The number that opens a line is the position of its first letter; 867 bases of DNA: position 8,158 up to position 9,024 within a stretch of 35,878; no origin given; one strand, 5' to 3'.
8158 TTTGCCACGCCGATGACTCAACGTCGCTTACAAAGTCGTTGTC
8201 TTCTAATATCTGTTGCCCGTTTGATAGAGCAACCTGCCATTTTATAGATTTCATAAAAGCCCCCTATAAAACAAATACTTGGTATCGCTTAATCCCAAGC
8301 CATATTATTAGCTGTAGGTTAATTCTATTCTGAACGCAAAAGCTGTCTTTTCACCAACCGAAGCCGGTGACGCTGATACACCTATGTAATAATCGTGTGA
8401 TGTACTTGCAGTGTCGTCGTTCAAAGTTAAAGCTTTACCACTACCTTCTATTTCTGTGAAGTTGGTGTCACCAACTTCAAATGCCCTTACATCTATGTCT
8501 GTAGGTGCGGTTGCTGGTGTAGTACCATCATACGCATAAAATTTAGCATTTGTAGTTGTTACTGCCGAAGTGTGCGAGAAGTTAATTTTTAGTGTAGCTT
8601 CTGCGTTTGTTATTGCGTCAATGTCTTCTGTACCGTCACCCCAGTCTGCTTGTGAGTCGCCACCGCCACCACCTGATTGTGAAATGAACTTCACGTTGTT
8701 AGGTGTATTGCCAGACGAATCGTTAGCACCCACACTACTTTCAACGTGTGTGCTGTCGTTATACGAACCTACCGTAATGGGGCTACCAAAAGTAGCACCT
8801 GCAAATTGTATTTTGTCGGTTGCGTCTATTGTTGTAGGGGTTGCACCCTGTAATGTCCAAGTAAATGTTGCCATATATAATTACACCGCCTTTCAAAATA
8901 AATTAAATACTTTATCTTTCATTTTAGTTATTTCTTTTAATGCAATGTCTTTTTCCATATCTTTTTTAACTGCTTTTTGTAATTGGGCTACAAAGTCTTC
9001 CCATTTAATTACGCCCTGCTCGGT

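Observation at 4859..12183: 7.3-kb decoration/glycosylation island between the capsid gene and the head-tail connector genes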

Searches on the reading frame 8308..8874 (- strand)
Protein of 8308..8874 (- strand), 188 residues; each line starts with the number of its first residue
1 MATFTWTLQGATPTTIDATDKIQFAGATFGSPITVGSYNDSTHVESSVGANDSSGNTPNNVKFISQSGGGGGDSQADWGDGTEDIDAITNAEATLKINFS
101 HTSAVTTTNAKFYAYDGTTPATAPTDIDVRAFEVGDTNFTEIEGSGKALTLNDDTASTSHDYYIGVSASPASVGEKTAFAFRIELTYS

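Call 4: search_protein_families(library=pfam, proteins=[window:8308-8874:-], max_evalue=0.01)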
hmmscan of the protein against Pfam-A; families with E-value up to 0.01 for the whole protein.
window:8308-8874:- (188 aa): 0 families

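Call 5: search_protein_families(library=phrogs, proteins=[window:8308-8874:-], max_evalue=0.01)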
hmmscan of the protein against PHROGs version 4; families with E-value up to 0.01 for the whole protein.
window:8308-8874:- (188 aa): 0 families

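Call 25: search_solved_structures(query=window:8308-8874:-, max_evalue=10)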
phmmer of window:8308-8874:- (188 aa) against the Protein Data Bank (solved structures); distinct sequences matched with E-value up to 10: 3.
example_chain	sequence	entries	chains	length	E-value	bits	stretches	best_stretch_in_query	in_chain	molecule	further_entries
9uv4_A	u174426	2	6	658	0.69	13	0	110-148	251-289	MHV 68 glycoprotein B | Murid herpesvirus 68 glycoprotein B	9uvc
9evs_I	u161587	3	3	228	1.2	12.2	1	28-76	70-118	uS10m | Small ribosomal subunit protein uS10 domain-containing protein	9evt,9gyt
9hqv_Yp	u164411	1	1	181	1.2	12.2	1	35-70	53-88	mS132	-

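Call 48: find_homologous_proteins(query=window:8308-8874:-, max_evalue=0.001)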
Query window:8308-8874:- (188 aa): 627 proteins with E <= 0.001 among 776 candidates; the best 120 are listed.
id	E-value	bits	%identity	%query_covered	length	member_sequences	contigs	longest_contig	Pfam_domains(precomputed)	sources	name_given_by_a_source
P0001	5.5e-110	383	97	100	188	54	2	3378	-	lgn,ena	-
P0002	1.2e-101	356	90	100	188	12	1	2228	-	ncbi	-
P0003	8.1e-100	350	88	100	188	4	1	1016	-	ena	-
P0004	3.9e-99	348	88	100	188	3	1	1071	-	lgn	-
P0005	2.2e-98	345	88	100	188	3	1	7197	-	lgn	-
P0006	5.6e-98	344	86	100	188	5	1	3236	-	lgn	-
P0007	9.5e-86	304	79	100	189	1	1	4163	-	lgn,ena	-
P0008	1.2e-85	304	77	100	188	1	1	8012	-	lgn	-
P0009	6.5e-85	301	75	100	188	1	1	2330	-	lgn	-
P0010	8.5e-84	298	76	100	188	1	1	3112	-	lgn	-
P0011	1.4e-83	297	74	100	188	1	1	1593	-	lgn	-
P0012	7.0e-83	295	77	100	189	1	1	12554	-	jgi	jgi:hypothetical protein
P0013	1.5e-82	294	76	100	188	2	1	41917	-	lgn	-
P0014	3.2e-82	293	75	100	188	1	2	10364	-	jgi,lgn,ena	-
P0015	3.6e-82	292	75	100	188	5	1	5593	-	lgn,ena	-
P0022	7.4e-81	288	74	100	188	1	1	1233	-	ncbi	-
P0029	4.7e-80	286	74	99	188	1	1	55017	-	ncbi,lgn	-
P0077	2.0e-76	274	73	100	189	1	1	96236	-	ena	-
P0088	5.0e-76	272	72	100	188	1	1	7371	-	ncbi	-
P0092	7.9e-76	272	71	100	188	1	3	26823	-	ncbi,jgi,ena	-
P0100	4.7e-75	269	72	100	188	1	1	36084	-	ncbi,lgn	-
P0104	6.3e-75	269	69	100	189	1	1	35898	-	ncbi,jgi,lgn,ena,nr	ncbi:hypothetical protein DRQ25_00980 [Candidatus Fermentibacteria bacterium]|nr:MAG: hypothetical p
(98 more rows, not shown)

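Call 49: find_encoding_contigs(protein=P0104, flank=10000, max_places=2)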
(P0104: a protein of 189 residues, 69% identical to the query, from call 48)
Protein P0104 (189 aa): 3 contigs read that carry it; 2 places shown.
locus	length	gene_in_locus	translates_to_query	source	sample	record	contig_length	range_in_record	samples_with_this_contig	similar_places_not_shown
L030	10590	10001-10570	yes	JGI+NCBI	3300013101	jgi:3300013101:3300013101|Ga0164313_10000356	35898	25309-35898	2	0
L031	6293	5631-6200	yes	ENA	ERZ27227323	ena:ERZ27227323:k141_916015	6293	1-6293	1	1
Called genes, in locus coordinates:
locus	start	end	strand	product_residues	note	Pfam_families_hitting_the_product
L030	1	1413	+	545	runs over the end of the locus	PF00535:Glycos_transf_2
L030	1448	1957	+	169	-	-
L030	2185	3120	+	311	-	PF02195:ParB_N, PF01555:N6_N4_Mtase (weak)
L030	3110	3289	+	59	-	PF01555:N6_N4_Mtase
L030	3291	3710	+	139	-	PF18932:DUF5681 (weak)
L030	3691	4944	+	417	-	PF03237:Terminase_6N (weak), PF04466:Terminase_3, PF17288:Terminase_3C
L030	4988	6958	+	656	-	PF04860:Phage_portal, PF04233:Phage_Mu_F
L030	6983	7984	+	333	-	PF04586:Peptidase_S78 (weak)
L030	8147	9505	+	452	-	PF05065:Phage_capsid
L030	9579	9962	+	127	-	-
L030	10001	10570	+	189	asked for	-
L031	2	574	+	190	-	?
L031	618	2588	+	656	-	PF04860:Phage_portal, PF04233:Phage_Mu_F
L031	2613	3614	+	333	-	PF04586:Peptidase_S78 (weak)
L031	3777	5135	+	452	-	PF05065:Phage_capsid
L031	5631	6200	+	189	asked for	-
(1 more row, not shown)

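Call 50: find_encoding_contigs(protein=P0077, flank=10000, max_places=2)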
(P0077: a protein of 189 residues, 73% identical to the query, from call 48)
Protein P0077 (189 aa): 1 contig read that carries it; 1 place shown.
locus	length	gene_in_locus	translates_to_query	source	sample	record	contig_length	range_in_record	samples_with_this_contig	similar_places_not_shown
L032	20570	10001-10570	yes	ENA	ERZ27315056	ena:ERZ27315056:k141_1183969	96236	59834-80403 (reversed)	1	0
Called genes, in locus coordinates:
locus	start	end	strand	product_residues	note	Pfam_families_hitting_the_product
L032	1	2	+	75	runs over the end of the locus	-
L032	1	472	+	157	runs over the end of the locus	-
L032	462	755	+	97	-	-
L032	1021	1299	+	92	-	-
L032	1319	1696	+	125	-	-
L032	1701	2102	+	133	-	-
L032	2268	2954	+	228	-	-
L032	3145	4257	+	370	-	PF03237:Terminase_6N, PF04466:Terminase_3 (weak)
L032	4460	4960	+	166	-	PF04480:DUF559, PF18741:MTES_1575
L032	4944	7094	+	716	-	PF04860:Phage_portal, PF04233:Phage_Mu_F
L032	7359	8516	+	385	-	-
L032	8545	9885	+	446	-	-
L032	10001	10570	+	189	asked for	-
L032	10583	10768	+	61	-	-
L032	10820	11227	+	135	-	-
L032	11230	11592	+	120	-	-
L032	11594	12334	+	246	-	PF24517:CBM96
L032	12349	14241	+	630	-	-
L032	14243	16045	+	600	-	-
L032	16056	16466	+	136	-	-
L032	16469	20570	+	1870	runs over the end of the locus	-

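Call 54: find_encoding_contigs(protein=P0001, flank=10000, max_places=4)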
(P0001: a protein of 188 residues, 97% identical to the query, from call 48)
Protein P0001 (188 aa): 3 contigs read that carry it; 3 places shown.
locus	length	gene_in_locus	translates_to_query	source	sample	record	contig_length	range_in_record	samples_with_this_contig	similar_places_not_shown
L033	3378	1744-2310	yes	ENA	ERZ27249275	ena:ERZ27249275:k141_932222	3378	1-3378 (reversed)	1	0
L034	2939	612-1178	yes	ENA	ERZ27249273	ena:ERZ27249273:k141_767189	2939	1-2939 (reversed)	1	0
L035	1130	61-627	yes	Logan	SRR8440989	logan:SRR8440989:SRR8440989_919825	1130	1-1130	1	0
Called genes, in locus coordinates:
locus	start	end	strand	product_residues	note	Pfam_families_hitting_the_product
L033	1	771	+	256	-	?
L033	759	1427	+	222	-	PF00535:Glycos_transf_2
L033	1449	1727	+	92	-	-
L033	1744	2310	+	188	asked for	-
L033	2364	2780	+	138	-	-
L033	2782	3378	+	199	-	?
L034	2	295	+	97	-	?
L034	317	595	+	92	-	-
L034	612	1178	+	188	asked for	-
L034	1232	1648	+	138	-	-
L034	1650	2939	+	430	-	?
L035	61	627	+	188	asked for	-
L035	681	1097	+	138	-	-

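Call 59: predict_structure(alignment_id=A2)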
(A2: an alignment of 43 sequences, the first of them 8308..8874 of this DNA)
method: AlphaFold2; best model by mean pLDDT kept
length: 188 residues; sequences in the alignment: 43
mean_pLDDT: 80.7   pTM: 0.81
mean pLDDT of the five models: 80.7, 80.0, 78.6, 71.9, 70.4
residues with pLDDT >= 90: 70; 70-90: 69; 50-70: 49; < 50: 0
segments of 3 or more residues with pLDDT < 50: none
pLDDT, mean of each block of 10 residues (from residue 1): 90 86 70 65 67 69 59 57 72 91 92 95 92 88 95 85 89 83 93
secondary structure, 60 per line:
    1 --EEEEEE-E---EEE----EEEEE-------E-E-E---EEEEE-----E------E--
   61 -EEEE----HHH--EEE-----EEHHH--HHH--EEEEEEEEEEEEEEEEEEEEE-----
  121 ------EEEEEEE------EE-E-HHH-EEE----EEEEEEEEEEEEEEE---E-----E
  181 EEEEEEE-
elements in order: E3-8 E14-16 E21-25 E41-45 E62-65 E75-77 E95-115 E127-133 E149-151 E156-170 E180-187

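Call 61: fold_search(model_id=the predicted structure, library=pdb)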
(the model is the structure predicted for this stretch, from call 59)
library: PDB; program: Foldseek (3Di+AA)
matches with E <= 10: 1119; with E <= 0.001: 0
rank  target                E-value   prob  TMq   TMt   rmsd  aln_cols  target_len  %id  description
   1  5iqo_A                2.8e-03  0.99  0.31  0.41   9.3       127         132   16  Crystal structure of the E. coli type 1 pilus subunit FimG (engineered variant with substitutions Q134E and S138E; N-t (released 2016-07-06)
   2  5iqm_A                7.1e-03  0.97  0.28  0.38   6.3       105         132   18  Crystal structure of the E. coli type 1 pilus subunit FimG (engineered variant with substitution Q134E; N-terminal Fim (released 2016-07-06)
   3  3bfq_G                7.9e-03  0.97  0.31  0.41   9.6       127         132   15  Crystal structure of truncated FimG (FimGt) in complex with the donor strand peptide of FimF (DSF) (released 2008-03-04)
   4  9fx8_I                4.2e-02  0.57  0.24  0.30   6.3       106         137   17  Cryo-EM structure of the FimI-bound type 1 pilus assembly platform complex - Local refinement (released 2025-06-04)
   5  2uy6_C                5.8e-02  0.63  0.27  0.34  10.8       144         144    8  Crystal structure of the P pilus rod subunit PapA (released 2007-05-29)
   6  7ueg_A                5.8e-02  0.35  0.28  0.29  14.5       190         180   12  Cryo-EM of bundling pili from Pyrobaculum calidifontis (released 2022-06-29)
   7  7blg                  6.2e-02  0.28  0.21  0.25  13.4       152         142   12  Structure of CBM BT3015C from Bacteroides thetaiotaomicron in complex with galactose (released 2022-03-02)
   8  8pe9_A                6.9e-02  0.13  0.20  0.21  17.2       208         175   10  Complex between DDR1 DS-like domain and PRTH-101 Fab (released 2023-06-28)
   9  6wby                  1.0e-01  0.11  0.16  0.05  13.4       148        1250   16  Single-Particle Cryo-EM Structure of Arabinofuranosyltransferase AftD from Mycobacteria, Mutant R1389S Class 2 (released 2020-05-13)
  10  6v7g                  1.3e-01  0.07  0.11  0.07  16.1       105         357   10  Binding of Benzoic Acid and Anions Within the Cupin Domains of the Vicillin Protein Canavalin from Jack Bean (canavalia  (released 2020-02-19)
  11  3dos_E                1.4e-01  0.25  0.22  0.26   7.4       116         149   11  Crystal structure of the complex of the Caf1M chaperone with the mini-fiber of two Caf1 subunits (Caf1:Caf1), carrying (released 2009-07-14)
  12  7l2z_B                1.4e-01  0.20  0.19  0.08   8.9       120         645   13  Bacterial cellulose synthase BcsB hexamer (released 2021-03-24)
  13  5khr_L                1.4e-01  0.11  0.13  0.14  12.9       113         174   11  Model of human Anaphase-promoting complex/Cyclosome complex (APC15 deletion mutant) in complex with the E2 UBE2C/UBCH1 (released 2016-08-24)
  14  7xtn_A                1.7e-01  0.28  0.18  0.21  11.1       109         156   13  Crystal structure of the C-terminal domain of Bombyx mori N-acetylglucosaminyltransferase IV in complex with N-acetylg (released 2022-09-28)
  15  4ag4_A                1.7e-01  0.06  0.16  0.10  18.0       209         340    9  Crystal structure of a DDR1-Fab complex (released 2012-04-18)
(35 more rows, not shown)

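Call 66: fold_search(model_id=the predicted structure, library=viral)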
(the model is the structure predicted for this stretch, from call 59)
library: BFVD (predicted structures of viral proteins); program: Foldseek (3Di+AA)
matches with E <= 10: 906; with E <= 0.001: 0
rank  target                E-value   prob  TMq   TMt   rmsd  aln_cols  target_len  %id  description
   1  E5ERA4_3              2.6e-02  0.06  0.12  0.03  20.5       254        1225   11  (no name in the UniProt tables at hand)
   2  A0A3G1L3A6            3.9e-02  0.09  0.16  0.10  20.9       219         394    8  Uncharacterized protein [Synechococcus phage S-CBWM1]
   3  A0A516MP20            4.1e-02  0.13  0.18  0.15  14.8       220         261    7  (no name in the UniProt tables at hand)
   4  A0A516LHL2            8.9e-02  0.12  0.14  0.05  12.7       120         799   12  (no name in the UniProt tables at hand)
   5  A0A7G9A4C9            9.4e-02  0.12  0.18  0.19  14.8       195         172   11  Discoidin domain-containing protein [Bacteriophage sp.]
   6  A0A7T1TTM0            1.1e-01  0.35  0.28  0.28  11.8       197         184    6  Uncharacterized protein [Vibrio phage vB_VpP_DE17]
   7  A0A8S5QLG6            1.2e-01  0.05  0.16  0.07  19.2       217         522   13  Stabilization protein [Podoviridae sp. ctdRZ1]
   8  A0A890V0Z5            1.2e-01  0.04  0.11  0.06  18.0       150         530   12  Esterase [Microbacterium phage Shocker]
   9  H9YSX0                1.2e-01  0.41  0.24  0.19   6.9       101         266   15  (no name in the UniProt tables at hand)
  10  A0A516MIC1            1.2e-01  0.06  0.14  0.04  18.4       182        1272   12  (no name in the UniProt tables at hand)
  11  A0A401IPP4            1.3e-01  0.16  0.22  0.22  13.6       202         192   11  Wsv311-like protein [Sesarmops intermedium nimavirus]
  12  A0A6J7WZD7            1.3e-01  0.06  0.17  0.06  15.1       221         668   12  Uncharacterized protein [uncultured Caudovirales phage]
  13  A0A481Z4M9            1.5e-01  0.44  0.25  0.10   7.3       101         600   11  Collagen triple helix repeat protein [Pithovirus LCPAC104]
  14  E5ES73                1.5e-01  0.21  0.19  0.05   8.5       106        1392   14  (no name in the UniProt tables at hand)
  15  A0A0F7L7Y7            1.5e-01  0.08  0.18  0.09  14.4       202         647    8  Uncharacterized protein [uncultured marine virus]
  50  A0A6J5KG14            3.4e-01  0.12  0.23  0.11  11.7       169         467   12  Bacteriophage P22, Gp10, DNA-stabilising [uncultured Caudovirales phage]
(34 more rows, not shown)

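Call 69: search_protein_families(library=phrogs, proteins=[L032:11594-12334:+, L032:12349-14241:+, L032:14243-16045:+, L032:8545-9885:+], max_evalue=0.001)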
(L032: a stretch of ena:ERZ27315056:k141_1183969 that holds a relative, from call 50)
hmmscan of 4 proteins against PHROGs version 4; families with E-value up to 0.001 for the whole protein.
L032:11594-12334:+ (246 aa): 0 families

L032:12349-14241:+ (630 aa): 0 families

L032:14243-16045:+ (600 aa): 0 families

L032:8545-9885:+ (446 aa): 5 families
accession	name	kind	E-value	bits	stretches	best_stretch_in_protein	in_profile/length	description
phrog_10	-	head and packaging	4.2e-66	225.4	1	1-446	263-638/752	major head protein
phrog_617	-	head and packaging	2.9e-27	96.8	1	22-443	204-623/626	major head protein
phrog_15928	-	head and packaging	1.6e-13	52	1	233-401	2-150/185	major head protein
phrog_2263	-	head and packaging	2.5e-05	24.4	1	35-264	172-391/551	major head protein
phrog_1623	-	head and packaging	7.9e-05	23.1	1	202-396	77-269/305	virion structural protein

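Call 70: find_related_loci(query=A2, collection=viral_contigs, flank=10000)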
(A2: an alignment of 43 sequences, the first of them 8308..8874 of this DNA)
Query A2 (188 aa) in viral_contigs; peptide patterns used: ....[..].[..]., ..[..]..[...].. (x = any residue, [..] = any of these).
64 stretches matched a pattern; 46 encode a relative of the query (tblastn E <= 1e-3); 46 distinct loci.
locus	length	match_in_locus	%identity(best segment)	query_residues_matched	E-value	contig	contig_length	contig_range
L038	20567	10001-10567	73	1-188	5e-86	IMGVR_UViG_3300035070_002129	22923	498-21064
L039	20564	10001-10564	73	1-188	1e-85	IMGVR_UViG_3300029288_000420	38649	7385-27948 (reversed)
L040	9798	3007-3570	72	1-188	5e-85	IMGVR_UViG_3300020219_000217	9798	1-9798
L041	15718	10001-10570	72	1-188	7e-84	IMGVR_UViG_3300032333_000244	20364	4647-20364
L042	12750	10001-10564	70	1-188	1e-82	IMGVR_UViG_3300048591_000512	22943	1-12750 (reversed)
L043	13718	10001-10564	69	1-188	2e-82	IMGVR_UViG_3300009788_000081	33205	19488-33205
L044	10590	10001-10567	69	1-188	3e-82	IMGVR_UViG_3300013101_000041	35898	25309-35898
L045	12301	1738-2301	70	1-188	8e-82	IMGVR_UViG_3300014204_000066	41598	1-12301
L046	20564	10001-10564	70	1-188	5e-80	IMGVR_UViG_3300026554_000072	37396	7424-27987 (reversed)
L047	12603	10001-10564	74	1-188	4e-80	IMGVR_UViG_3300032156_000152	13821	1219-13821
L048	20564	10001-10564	71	1-188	4e-80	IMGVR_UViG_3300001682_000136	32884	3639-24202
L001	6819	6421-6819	95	1-133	1e-79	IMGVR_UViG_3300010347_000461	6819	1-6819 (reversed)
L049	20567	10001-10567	68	1-188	2e-79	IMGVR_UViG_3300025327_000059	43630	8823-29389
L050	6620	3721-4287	68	1-188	2e-79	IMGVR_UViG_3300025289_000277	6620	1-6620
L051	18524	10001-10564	71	1-188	4e-79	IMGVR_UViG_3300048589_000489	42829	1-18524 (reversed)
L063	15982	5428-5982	66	1-184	5e-76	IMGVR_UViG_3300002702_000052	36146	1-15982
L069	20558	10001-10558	63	3-187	3e-71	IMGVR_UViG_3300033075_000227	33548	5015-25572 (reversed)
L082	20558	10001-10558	52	1-176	3e-48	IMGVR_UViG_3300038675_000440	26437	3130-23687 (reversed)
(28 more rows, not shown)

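Call 75: search_solved_structures(query=A2, max_evalue=10)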
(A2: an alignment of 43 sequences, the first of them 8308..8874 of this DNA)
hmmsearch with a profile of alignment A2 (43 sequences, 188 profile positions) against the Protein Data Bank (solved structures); distinct sequences matched with E-value up to 10: 3.
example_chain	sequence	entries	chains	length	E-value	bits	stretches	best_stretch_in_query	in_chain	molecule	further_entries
8dzv_A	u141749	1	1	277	0.5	13.1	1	16-94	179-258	scfv 2B12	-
4p48_A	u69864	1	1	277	0.91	12.3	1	16-94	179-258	Antibody scFv 180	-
9hqv_Yp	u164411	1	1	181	1.7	11.4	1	37-73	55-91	mS132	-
